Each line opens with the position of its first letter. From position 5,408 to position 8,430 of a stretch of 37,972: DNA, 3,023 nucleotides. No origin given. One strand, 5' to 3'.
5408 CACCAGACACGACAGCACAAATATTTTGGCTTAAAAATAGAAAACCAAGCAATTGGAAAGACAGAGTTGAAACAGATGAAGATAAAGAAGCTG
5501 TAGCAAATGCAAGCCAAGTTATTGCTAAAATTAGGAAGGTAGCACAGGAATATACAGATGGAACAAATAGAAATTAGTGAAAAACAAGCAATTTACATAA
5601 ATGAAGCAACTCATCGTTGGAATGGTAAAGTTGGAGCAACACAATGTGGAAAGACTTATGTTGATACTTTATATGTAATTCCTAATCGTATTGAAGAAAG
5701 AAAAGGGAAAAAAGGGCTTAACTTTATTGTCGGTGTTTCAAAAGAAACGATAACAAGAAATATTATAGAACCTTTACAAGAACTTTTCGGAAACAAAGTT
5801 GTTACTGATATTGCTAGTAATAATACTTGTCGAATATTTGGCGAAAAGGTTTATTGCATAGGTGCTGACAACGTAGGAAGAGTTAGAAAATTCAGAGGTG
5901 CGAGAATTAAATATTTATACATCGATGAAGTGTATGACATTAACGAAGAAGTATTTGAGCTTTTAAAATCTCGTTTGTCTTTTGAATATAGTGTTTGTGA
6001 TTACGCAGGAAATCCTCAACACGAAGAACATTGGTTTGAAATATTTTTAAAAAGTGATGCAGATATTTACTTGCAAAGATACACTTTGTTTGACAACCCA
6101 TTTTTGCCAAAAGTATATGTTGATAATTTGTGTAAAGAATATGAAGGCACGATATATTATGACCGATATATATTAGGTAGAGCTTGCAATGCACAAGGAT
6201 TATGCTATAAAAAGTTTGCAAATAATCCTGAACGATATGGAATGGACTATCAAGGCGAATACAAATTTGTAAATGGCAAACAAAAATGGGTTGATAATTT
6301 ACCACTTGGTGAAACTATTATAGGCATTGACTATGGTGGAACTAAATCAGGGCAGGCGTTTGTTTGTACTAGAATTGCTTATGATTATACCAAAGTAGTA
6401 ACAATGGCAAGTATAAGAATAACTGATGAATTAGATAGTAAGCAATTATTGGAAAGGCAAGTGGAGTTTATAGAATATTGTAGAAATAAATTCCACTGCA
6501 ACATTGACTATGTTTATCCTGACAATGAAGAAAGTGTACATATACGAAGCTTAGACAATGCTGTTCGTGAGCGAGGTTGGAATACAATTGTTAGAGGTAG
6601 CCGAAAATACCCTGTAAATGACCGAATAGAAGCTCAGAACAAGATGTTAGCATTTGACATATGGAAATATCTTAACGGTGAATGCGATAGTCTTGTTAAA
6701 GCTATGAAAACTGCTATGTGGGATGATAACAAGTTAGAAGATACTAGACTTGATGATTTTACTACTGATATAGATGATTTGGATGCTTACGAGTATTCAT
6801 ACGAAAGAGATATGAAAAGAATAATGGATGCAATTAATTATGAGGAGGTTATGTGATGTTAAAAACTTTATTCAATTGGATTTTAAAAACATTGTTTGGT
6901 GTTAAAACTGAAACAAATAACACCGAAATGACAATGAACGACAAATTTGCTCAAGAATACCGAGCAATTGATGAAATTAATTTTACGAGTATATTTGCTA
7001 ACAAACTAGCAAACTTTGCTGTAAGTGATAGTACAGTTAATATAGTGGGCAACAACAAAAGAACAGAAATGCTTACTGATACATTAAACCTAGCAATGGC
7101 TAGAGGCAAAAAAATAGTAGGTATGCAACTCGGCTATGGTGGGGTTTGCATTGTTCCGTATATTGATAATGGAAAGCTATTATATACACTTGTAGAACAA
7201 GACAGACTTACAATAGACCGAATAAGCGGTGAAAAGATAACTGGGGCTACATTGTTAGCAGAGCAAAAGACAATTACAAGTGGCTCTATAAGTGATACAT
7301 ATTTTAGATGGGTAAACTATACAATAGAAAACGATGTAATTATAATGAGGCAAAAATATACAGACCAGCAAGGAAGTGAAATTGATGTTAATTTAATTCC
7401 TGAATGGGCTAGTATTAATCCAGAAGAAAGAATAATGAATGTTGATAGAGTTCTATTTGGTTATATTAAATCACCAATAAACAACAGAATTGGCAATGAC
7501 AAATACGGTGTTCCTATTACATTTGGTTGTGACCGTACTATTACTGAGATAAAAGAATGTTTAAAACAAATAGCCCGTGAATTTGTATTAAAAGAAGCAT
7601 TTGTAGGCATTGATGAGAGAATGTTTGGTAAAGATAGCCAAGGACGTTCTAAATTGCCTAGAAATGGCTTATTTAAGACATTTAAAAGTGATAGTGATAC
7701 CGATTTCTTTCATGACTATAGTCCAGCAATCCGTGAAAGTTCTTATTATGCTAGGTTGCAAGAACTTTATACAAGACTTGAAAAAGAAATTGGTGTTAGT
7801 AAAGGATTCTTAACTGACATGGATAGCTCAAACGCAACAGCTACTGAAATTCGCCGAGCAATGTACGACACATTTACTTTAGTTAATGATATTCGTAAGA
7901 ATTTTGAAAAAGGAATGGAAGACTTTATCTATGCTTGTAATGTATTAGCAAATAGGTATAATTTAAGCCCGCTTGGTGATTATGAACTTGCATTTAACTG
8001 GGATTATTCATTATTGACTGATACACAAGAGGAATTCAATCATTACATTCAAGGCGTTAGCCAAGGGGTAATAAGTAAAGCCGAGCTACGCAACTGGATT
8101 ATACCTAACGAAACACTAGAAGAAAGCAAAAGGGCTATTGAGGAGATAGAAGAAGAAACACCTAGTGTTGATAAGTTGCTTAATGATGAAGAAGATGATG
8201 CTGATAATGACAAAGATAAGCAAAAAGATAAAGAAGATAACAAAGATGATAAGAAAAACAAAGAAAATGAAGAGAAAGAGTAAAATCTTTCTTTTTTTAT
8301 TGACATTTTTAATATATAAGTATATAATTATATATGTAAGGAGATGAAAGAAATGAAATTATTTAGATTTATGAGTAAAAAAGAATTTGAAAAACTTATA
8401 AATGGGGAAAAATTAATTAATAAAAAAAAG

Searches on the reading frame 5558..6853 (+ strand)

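Call 15: search_protein_families(library=phrogs, proteins=[window:5558-6853:+], max_evalue=0.00001)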
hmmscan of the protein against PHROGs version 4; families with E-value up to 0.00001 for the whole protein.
window:5558-6853:+ (432 aa): 1 family
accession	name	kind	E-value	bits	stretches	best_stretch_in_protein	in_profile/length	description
phrog_10250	-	head and packaging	5.1e-06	27.4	0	255-418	48-215/228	terminase large subunit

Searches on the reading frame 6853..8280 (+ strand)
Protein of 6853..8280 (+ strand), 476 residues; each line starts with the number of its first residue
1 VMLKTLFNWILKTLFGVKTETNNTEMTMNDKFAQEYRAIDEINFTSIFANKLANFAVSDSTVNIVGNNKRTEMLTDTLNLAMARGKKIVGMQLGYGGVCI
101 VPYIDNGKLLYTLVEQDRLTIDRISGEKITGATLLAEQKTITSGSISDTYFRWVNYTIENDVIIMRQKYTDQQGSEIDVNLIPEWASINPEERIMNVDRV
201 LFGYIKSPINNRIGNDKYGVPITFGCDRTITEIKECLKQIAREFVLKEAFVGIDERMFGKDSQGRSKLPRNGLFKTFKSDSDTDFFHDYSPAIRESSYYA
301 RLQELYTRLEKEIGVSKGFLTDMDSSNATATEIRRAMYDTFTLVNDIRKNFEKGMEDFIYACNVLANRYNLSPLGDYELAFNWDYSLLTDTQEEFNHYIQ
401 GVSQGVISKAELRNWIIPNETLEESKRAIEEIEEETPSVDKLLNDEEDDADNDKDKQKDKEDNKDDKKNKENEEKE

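Call 15: search_protein_families(library=phrogs, proteins=[window:6853-8280:+], max_evalue=0.00001)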
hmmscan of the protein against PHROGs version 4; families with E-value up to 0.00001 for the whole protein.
window:6853-8280:+ (476 aa): 3 families
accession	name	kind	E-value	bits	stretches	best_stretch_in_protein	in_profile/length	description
phrog_533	-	head and packaging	1.9e-59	202.5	1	32-446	59-491/495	portal protein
phrog_64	-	head and packaging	3.8e-06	26.6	1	326-471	388-537/547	portal protein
phrog_145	-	head and packaging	5.4e-06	26.4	1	303-461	332-485/493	portal protein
